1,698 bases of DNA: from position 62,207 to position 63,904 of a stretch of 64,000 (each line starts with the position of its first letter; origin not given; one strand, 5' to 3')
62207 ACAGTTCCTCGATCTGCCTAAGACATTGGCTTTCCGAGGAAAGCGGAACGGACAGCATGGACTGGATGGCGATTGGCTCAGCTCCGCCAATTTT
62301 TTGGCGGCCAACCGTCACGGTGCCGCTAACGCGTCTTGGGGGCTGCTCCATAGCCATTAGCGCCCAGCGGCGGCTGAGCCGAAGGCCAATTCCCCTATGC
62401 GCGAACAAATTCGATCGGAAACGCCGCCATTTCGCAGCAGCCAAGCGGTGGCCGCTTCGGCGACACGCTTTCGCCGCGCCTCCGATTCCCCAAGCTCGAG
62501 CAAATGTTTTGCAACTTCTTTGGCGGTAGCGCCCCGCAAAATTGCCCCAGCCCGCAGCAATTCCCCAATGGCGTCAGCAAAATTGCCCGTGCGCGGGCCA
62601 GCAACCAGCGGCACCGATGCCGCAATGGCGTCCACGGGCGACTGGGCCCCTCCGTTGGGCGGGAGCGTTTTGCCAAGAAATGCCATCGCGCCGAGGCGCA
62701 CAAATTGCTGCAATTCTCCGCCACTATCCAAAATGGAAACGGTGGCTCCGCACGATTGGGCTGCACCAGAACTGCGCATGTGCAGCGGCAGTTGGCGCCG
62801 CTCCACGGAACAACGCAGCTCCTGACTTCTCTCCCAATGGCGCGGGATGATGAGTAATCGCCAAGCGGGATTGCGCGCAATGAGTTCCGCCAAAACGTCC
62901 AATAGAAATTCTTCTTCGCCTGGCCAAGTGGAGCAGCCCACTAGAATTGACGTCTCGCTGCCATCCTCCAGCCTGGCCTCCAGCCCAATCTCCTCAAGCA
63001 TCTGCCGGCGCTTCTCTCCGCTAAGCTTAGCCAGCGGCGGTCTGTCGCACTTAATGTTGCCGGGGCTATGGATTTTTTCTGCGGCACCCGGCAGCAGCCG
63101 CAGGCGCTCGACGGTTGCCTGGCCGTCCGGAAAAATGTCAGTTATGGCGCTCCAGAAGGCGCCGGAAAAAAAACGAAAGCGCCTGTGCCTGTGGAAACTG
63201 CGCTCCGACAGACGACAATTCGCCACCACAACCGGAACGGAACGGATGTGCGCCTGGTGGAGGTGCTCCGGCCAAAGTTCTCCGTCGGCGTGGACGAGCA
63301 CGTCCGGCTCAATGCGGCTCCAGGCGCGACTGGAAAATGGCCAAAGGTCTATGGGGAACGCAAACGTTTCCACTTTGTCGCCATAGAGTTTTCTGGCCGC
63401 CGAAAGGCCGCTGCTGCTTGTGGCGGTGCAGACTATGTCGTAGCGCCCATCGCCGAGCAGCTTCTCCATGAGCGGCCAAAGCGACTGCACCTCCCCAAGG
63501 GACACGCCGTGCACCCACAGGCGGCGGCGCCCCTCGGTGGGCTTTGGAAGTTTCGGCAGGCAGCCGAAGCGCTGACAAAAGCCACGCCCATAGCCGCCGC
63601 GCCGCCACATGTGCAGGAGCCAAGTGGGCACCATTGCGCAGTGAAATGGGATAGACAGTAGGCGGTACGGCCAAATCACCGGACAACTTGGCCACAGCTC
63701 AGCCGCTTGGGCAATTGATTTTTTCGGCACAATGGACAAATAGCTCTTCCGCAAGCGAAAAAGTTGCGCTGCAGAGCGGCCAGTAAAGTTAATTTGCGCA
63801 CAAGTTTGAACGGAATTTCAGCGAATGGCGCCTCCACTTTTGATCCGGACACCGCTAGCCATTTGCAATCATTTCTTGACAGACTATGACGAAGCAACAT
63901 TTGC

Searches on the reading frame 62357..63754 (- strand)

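Call 5: search_protein_families(library=pfam, proteins=[window:62357-63754:-], max_evalue=0.01)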
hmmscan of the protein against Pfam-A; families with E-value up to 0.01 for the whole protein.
window:62357-63754:- (465 aa): 2 families
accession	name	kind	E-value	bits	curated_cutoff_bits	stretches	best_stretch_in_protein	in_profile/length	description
PF04413.22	Glycos_transf_N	-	2.4e-41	141.7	23.9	1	59-237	3-178/179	3-Deoxy-D-manno-octulosonic-acid transferase (kdotransferase)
PF00534.26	Glycos_transf_1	-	0.0023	17.9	26.4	0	370-437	106-171/172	Glycosyl transferases group 1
